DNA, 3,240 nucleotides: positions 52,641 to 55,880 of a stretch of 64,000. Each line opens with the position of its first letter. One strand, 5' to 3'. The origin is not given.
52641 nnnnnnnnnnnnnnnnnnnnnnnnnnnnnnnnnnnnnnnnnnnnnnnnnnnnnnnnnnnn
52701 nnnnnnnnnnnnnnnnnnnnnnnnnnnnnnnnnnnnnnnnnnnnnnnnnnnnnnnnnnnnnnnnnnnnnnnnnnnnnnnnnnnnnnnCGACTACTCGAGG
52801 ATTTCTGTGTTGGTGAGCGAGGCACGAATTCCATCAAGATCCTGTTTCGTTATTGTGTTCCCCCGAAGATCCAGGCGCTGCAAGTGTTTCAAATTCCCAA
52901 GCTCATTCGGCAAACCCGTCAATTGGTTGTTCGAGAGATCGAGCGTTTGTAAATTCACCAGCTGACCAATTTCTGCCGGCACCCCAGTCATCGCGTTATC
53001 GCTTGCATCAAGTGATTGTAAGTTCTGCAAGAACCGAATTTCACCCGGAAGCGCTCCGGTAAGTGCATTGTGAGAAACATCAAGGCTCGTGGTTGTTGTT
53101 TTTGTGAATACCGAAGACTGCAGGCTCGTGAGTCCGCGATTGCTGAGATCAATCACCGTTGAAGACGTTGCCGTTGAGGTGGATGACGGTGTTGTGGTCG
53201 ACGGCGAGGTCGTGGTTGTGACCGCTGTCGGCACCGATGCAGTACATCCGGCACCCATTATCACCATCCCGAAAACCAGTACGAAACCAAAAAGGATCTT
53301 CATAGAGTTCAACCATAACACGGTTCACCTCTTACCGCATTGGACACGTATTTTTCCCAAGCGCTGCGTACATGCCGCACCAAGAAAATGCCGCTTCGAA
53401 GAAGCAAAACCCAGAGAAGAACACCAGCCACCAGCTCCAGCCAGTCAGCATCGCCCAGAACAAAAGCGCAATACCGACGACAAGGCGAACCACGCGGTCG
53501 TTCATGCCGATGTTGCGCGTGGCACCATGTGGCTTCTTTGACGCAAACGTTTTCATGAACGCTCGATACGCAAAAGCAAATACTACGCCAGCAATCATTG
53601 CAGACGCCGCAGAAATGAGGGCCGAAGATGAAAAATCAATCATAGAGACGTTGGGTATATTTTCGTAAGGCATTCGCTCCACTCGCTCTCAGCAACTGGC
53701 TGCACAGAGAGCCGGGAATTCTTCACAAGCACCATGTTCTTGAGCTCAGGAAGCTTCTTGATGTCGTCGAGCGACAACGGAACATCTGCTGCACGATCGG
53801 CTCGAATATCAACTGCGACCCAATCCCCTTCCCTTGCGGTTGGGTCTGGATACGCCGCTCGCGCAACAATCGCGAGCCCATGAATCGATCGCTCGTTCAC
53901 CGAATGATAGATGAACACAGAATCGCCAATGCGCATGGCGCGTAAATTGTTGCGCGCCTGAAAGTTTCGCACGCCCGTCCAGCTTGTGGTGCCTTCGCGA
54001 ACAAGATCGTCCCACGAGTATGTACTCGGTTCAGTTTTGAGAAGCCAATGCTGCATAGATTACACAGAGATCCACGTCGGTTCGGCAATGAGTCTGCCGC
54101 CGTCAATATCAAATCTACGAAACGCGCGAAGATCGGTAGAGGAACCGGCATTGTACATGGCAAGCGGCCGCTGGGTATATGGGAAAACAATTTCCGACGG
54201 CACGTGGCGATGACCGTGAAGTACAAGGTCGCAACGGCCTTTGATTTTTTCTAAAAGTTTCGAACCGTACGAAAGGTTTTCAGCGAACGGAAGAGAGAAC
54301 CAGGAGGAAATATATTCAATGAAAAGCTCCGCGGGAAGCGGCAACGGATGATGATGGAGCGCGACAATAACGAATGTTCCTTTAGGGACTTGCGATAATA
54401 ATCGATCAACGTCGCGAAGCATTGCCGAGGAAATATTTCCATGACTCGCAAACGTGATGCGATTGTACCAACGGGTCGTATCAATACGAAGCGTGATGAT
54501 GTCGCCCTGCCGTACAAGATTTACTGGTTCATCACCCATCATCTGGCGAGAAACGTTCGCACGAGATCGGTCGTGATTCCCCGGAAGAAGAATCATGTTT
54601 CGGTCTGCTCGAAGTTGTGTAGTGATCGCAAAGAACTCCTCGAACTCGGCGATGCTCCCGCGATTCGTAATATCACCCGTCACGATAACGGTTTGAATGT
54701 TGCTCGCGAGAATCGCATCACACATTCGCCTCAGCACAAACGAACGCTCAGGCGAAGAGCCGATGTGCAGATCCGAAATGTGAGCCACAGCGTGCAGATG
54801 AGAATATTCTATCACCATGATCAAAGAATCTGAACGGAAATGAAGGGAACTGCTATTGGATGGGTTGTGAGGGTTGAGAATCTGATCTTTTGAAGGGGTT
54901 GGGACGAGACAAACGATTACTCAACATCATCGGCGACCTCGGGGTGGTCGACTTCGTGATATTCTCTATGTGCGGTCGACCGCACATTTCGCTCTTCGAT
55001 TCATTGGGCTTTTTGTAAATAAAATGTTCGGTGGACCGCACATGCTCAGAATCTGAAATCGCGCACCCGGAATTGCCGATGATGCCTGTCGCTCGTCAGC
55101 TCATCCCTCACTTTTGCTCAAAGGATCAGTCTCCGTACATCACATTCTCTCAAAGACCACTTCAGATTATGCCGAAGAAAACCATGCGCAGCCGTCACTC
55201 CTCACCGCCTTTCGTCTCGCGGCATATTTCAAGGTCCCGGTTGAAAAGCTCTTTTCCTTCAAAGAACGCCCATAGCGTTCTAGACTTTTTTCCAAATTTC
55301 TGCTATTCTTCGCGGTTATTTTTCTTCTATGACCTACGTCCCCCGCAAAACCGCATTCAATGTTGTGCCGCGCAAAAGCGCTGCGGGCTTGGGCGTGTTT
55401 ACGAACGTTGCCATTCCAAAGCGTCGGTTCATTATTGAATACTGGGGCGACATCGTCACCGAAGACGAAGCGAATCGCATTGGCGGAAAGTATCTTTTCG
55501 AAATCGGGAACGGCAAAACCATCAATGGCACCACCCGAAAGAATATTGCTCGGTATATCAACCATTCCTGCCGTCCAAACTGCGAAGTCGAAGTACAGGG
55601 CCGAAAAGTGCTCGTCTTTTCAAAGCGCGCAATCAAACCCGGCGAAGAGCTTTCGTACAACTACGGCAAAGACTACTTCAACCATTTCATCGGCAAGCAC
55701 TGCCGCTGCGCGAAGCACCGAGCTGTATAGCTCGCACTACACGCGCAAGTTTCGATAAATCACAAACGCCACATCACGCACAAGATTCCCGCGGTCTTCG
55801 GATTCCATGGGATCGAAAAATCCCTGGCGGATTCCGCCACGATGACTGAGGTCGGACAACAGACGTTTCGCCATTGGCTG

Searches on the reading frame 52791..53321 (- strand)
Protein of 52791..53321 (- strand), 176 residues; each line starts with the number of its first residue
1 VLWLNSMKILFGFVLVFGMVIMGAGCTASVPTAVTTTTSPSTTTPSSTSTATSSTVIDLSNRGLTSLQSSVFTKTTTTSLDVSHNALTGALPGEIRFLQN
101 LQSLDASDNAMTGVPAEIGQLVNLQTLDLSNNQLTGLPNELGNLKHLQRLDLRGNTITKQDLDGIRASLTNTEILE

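Call 43: search_protein_families(library=pfam, proteins=[window:52791-53321:-], max_evalue=0.001)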
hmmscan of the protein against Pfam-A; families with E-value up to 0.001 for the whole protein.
window:52791-53321:- (176 aa): 5 families
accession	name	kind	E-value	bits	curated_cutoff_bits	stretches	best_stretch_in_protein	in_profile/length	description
PF12799.13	LRR_4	-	1.4e-18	67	27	2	123-158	2-37/44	Leucine Rich repeats (2 copies)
PF00560.39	LRR_1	-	2e-15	54.1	20.6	1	123-144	1-23/23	Leucine Rich Repeat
PF13855.12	LRR_8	-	3.1e-15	56.1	27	2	100-157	2-61/61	Leucine rich repeat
PF23598.1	LRR_14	-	1.6e-11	44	40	1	89-154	60-123/353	Leucine-rich repeat region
PF13516.12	LRR_6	-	9.3e-08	32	23.4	0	145-159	3-17/24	Leucine Rich repeat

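Call 83: search_protein_families(library=padloc, proteins=[window:52791-53321:-], max_evalue=0.001)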
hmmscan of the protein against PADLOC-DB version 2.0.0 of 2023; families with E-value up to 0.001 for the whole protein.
window:52791-53321:- (176 aa): 0 families

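Call 84: search_protein_families(library=ncbifam, proteins=[window:52791-53321:-], max_evalue=0.001)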
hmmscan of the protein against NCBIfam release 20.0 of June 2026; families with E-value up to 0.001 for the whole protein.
window:52791-53321:- (176 aa): 5 families
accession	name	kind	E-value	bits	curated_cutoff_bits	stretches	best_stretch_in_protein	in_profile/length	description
NF041381.1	XopAC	subfamily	1.2e-18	67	450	1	47-157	61-172/451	XopAC/AvrAC family type III secretion system effector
NF041400.1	XopAE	equivalog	6.7e-14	51.7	600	1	64-157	102-197/478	type III secretion system effector XopAE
NF041351.1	XopL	equivalog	1.8e-12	46.8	500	1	57-155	158-257/497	type III secretion system leucine-rich repeat domain-containing effector XopL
NF047464.1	FibnectbindLIC11051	equivalog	3e-10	39.2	1000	1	78-159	376-457/685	LIC_11051 family fibronectin-binding protein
NF011897.0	PRK15370.1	equivalog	4.5e-07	28.1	1113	1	75-158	304-380/755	SPI-1 type III secretion system effector E3 ubiquitin transferase SlrP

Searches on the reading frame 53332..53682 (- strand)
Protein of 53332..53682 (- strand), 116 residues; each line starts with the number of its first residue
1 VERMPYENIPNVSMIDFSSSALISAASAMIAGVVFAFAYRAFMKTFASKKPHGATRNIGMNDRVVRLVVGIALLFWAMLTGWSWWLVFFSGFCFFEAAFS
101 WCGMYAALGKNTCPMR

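Call 43: search_protein_families(library=pfam, proteins=[window:53332-53682:-], max_evalue=0.001)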
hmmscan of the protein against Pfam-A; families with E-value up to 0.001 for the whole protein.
window:53332-53682:- (116 aa): 1 family
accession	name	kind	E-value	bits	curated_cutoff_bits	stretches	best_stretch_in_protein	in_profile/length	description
PF11127.14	YgaP-like_TM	-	1.6e-18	67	25.3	1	55-115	2-65/66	Inner membrane protein YgaP-like, transmembrane domain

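Call 83: search_protein_families(library=padloc, proteins=[window:53332-53682:-], max_evalue=0.001)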
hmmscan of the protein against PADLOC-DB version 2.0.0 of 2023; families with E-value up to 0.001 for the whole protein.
window:53332-53682:- (116 aa): 0 families

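Call 84: search_protein_families(library=ncbifam, proteins=[window:53332-53682:-], max_evalue=0.001)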
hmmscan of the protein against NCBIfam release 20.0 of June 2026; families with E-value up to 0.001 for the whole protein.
window:53332-53682:- (116 aa): 0 families

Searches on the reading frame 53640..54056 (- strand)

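Call 43: search_protein_families(library=pfam, proteins=[window:53640-54056:-], max_evalue=0.001)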
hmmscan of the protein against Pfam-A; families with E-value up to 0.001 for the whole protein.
window:53640-54056:- (138 aa): 1 family
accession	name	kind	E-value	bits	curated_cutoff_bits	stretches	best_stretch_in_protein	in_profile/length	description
PF01878.24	EVE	-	5e-42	143.8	23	1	2-128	1-141/145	EVE domain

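Call 83: search_protein_families(library=padloc, proteins=[window:53640-54056:-], max_evalue=0.001)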
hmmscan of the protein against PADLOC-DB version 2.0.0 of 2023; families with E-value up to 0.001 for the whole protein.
window:53640-54056:- (138 aa): 0 families

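Call 84: search_protein_families(library=ncbifam, proteins=[window:53640-54056:-], max_evalue=0.001)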
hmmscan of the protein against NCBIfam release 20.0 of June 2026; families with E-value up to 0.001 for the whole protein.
window:53640-54056:- (138 aa): 0 families

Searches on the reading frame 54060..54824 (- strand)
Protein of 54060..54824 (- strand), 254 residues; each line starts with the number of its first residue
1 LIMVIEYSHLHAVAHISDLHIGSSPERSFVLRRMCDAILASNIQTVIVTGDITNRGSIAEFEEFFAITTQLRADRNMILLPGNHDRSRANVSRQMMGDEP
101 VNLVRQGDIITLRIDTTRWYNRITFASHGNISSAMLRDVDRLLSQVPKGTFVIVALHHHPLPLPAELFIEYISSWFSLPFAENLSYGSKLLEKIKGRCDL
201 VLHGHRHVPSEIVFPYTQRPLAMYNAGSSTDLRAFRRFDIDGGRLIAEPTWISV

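Call 43: search_protein_families(library=pfam, proteins=[window:54060-54824:-], max_evalue=0.001)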
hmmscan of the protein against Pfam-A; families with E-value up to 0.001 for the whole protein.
window:54060-54824:- (254 aa): 2 families
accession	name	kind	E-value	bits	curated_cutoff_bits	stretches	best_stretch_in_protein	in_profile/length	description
PF00149.33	Metallophos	-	1.4e-17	65.2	21.5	1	13-209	3-191/191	Calcineurin-like phosphoesterase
PF12850.12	Metallophos_2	-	1.7e-08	35.1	27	1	13-230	3-136/154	Calcineurin-like phosphoesterase superfamily domain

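Call 83: search_protein_families(library=padloc, proteins=[window:54060-54818:-], max_evalue=0.001)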
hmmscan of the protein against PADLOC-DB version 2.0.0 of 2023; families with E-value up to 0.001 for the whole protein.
window:54060-54818:- (252 aa): 3 families
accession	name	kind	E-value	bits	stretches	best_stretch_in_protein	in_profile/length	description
PDLC05051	PDC-S60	-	9.6e-07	25.3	1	11-93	3-98/1027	-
PDLC04908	PDC-S10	-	7.4e-06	23.4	1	40-94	29-82/223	-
PDLC00736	Effector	-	5.9e-05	20.2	1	12-88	6-90/561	Endonuclease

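Call 84: search_protein_families(library=ncbifam, proteins=[window:54060-54818:-], max_evalue=0.001)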
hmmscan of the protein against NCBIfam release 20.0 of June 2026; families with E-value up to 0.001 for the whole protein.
window:54060-54818:- (252 aa): 9 families
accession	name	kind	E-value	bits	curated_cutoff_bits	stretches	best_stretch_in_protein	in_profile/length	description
NF053862.1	DS9_1_antiphage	equivalog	2.1e-15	56.6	420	2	13-94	198-299/486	anti-phage phosphoesterase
NF053861.1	DS8_antiphage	equivalog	1e-09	36.7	790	1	13-88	1-89/994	anti-phage protein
NF008359.0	PRK11148.1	equivalog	5.4e-09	36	225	1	7-162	24-171/275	3',5'-cyclic-AMP phosphodiesterase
TIGR03729.1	acc_ester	subfamily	3.6e-07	29.8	148.25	1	11-94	2-82/239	putative phosphoesterase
TIGR00619.1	sbcd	subfamily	8.6e-07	29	77.65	1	12-99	4-103/252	exonuclease subunit SbcD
NF033458.1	lipid_A_LpxG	equivalog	4.5e-06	26.2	350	1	8-106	42-140/321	UDP-2,3-diacylglucosamine diphosphatase LpxG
TIGR04123.1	P_estr_lig_assc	hypoth_equivalog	3.3e-05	23.4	150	1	29-94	53-119/207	ligase-associated DNA damage response endonuclease PdeM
NF050112.1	PhdiestSpdARhizob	equivalog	0.00042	20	400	1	37-159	36-161/264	2', 3'cyclic nucleotide phosphodiesterase SpdA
NF003118.0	PRK04036.1-3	equivalog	0.0005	19.1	445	0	10-87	227-323/481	DNA-directed DNA polymerase II small subunit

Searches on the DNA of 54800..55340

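Call 86: search_rna_families(source=window, start=54800, end=55340, threshold=evalue, max_evalue=1)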
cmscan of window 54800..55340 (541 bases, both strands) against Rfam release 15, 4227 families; matches with E-value up to 1: 2.
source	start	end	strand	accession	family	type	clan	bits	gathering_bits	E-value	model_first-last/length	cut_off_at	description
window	54956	55055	-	RF00742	MIR162_1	Gene; miRNA;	CL00150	16.3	75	0.94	1-112/112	no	MIR162_1 microRNA precursor family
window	55094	55147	-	RF01139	sR2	Gene; snRNA; snoRNA; CD-box;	-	14.5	42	0.95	1-57/57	no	Small nucleolar RNA sR2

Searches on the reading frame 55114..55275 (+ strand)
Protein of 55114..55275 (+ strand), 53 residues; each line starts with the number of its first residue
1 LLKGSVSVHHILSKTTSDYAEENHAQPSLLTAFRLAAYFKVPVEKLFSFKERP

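Call 43: search_protein_families(library=pfam, proteins=[window:55114-55275:+], max_evalue=0.001)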
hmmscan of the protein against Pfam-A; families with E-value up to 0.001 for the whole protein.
window:55114-55275:+ (53 aa): 0 families

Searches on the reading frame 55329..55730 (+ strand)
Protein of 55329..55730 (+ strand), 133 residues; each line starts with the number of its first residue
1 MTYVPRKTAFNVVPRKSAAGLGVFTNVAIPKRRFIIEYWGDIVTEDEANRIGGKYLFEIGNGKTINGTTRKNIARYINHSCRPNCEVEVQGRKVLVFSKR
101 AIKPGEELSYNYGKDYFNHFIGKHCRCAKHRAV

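Call 22: find_encoding_contigs(protein=window:55329-55730:+, flank=3000, max_places=10)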
Protein window:55329-55730:+ (133 aa): 7 contigs read that carry it; 4 places shown.
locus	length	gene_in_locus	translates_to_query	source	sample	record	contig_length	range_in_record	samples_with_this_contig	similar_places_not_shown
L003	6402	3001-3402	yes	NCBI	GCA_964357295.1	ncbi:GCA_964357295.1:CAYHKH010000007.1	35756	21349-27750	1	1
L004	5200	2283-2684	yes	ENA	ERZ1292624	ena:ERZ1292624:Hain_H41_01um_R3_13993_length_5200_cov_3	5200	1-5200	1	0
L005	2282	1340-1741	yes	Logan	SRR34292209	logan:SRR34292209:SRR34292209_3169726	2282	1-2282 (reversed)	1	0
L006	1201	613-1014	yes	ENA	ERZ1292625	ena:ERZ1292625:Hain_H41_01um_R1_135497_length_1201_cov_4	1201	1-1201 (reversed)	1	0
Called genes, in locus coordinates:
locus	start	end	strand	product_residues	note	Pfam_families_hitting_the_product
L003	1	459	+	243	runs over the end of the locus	PF03193:RsgA_GTPase (weak), PF09439:SRPRB (weak), PF00350:Dynamin_N (faint), PF01926:MMR_HSR1, PF02421:FeoB_N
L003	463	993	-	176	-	-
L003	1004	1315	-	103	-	PF11127:YgaP-like_TM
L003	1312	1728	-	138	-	PF01878:EVE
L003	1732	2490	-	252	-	PF00149:Metallophos, PF12850:Metallophos_2 (weak)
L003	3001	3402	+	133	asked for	PF00856:SET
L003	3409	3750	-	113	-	-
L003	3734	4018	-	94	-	-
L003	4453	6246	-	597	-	PF00664:ABC_membrane, PF00005:ABC_tran, PF13304:AAA_21 (faint)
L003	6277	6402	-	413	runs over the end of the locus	PF01266:DAO, PF01494:FAD_binding_3 (weak), PF03486:HI0933_like (faint)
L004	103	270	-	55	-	-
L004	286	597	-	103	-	PF11127:YgaP-like_TM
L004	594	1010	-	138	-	PF01878:EVE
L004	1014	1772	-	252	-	PF00149:Metallophos, PF12850:Metallophos_2 (weak)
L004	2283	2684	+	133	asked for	PF00856:SET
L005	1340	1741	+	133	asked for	PF00856:SET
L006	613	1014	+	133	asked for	PF00856:SET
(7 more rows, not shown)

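Call 43: search_protein_families(library=pfam, proteins=[window:55329-55730:+], max_evalue=0.001)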
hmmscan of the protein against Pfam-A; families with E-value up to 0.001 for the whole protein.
window:55329-55730:+ (133 aa): 1 family
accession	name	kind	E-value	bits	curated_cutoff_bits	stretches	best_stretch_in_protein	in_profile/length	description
PF00856.33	SET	-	9.5e-23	81.1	22.4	1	20-113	1-105/105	SET domain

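Call 83: search_protein_families(library=padloc, proteins=[window:55329-55730:+], max_evalue=0.001)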
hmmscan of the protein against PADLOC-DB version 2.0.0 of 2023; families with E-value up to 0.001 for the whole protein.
window:55329-55730:+ (133 aa): 0 families

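Call 84: search_protein_families(library=ncbifam, proteins=[window:55329-55730:+], max_evalue=0.001)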
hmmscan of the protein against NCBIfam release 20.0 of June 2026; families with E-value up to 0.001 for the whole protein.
window:55329-55730:+ (133 aa): 1 family
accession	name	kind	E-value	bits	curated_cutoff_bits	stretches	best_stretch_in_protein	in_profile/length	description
NF043024.1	T4SS_AnkI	equivalog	1e-05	24.5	550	1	16-113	31-140/439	Dot/Icm T4SS effector AnkI/LegAS4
